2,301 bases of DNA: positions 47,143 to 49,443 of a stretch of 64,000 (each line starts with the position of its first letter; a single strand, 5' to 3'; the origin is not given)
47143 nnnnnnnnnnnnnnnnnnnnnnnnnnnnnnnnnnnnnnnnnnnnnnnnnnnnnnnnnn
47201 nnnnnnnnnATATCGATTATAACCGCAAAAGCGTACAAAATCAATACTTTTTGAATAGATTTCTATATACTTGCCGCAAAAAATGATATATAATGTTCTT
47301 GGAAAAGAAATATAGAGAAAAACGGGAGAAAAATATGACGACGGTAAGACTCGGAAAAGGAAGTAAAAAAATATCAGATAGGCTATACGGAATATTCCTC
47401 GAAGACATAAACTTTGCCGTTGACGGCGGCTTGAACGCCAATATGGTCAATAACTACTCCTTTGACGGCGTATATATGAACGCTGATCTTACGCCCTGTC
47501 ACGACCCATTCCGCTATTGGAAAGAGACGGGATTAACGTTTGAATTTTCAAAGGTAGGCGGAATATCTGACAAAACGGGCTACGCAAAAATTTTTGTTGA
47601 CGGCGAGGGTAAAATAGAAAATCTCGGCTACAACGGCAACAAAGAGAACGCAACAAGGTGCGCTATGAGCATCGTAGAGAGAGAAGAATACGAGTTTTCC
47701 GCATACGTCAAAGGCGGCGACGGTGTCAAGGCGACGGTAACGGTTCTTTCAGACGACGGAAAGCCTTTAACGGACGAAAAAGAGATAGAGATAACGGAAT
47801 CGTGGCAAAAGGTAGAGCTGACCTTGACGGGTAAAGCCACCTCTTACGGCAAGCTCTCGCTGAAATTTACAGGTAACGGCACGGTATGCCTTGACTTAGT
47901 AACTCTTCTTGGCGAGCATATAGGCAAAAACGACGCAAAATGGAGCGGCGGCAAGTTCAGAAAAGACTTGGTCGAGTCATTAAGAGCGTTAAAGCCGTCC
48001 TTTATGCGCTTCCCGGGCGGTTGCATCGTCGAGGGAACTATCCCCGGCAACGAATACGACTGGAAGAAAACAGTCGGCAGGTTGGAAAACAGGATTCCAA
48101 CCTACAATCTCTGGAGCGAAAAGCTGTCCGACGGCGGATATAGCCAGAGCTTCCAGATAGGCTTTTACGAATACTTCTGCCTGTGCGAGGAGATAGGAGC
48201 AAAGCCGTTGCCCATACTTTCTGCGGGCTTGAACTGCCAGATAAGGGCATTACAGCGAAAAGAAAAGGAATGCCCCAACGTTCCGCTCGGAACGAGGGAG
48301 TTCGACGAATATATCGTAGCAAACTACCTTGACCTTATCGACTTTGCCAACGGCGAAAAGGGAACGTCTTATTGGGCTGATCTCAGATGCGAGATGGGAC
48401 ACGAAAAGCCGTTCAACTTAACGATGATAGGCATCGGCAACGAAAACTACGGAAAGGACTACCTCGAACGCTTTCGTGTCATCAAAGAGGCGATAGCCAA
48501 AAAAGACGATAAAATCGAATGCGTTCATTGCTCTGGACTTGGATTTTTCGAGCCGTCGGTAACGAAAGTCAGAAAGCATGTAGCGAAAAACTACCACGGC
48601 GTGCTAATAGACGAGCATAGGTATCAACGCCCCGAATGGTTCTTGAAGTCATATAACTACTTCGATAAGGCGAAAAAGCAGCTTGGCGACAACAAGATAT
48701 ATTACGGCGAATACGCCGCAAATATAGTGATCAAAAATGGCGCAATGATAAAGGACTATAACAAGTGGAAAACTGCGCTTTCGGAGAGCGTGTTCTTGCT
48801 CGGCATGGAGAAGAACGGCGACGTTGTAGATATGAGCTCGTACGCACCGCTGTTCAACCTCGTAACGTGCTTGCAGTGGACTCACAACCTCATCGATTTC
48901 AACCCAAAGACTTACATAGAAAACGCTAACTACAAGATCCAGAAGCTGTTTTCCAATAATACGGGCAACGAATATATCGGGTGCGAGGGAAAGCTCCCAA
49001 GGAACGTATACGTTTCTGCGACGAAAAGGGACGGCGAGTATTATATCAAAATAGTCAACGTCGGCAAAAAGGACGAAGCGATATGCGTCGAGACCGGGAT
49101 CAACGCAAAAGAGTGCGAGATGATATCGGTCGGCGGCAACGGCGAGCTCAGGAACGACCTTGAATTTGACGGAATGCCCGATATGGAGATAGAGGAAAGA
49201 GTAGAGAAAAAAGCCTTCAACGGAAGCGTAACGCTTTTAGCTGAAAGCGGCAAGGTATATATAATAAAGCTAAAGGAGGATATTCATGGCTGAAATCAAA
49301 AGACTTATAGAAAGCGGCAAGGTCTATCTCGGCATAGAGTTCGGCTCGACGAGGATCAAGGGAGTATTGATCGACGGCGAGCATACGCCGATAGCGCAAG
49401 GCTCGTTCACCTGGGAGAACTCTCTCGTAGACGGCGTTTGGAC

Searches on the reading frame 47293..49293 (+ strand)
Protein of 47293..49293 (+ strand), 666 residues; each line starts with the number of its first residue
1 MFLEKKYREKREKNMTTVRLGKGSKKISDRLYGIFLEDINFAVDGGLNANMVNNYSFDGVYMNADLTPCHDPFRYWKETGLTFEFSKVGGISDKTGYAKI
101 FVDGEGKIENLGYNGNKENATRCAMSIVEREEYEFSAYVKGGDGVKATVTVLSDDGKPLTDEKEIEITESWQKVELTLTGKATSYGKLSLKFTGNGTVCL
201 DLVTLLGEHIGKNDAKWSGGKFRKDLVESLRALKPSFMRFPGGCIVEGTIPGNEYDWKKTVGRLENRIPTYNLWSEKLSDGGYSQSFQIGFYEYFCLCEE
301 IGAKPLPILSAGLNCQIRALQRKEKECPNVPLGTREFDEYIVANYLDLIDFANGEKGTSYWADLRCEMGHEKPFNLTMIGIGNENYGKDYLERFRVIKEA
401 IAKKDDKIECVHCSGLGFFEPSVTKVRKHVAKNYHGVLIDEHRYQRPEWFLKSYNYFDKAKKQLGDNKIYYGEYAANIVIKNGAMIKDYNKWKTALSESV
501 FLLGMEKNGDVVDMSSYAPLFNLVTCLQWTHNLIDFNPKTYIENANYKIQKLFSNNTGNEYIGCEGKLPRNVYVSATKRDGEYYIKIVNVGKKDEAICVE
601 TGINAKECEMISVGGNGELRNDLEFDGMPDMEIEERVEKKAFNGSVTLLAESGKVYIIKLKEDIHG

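Call 3: search_protein_families(library=pfam, proteins=[window:47293-49293:+])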
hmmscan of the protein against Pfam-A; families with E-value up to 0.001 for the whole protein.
window:47293-49293:+ (666 aa): 3 families
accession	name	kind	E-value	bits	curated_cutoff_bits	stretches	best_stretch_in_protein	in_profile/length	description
PF22848.2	ASD1_dom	-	8e-53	179.9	22.2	1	230-475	3-239/239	Alpha-L-arabinofuranosidase 1 domain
PF06964.18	Alpha-L-AF_C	-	3.9e-17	63.4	27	1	472-604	1-113/165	Alpha-L-arabinofuranosidase C-terminal domain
PF02018.23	CBM_4_9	-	8.1e-05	23.5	25.9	0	126-192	58-129/136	Carbohydrate binding domain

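Call 4: search_protein_families(library=ncbifam, proteins=[window:47293-49293:+])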
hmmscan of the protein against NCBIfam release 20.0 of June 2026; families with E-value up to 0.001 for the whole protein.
window:47293-49293:+ (666 aa): 1 family
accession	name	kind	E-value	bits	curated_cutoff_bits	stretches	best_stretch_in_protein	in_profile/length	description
NF051901.1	ArabsyFurArfAAgro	equivalog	1.3e-12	47.4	625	1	222-388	49-176/502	arabinosylfuranosidase ArfA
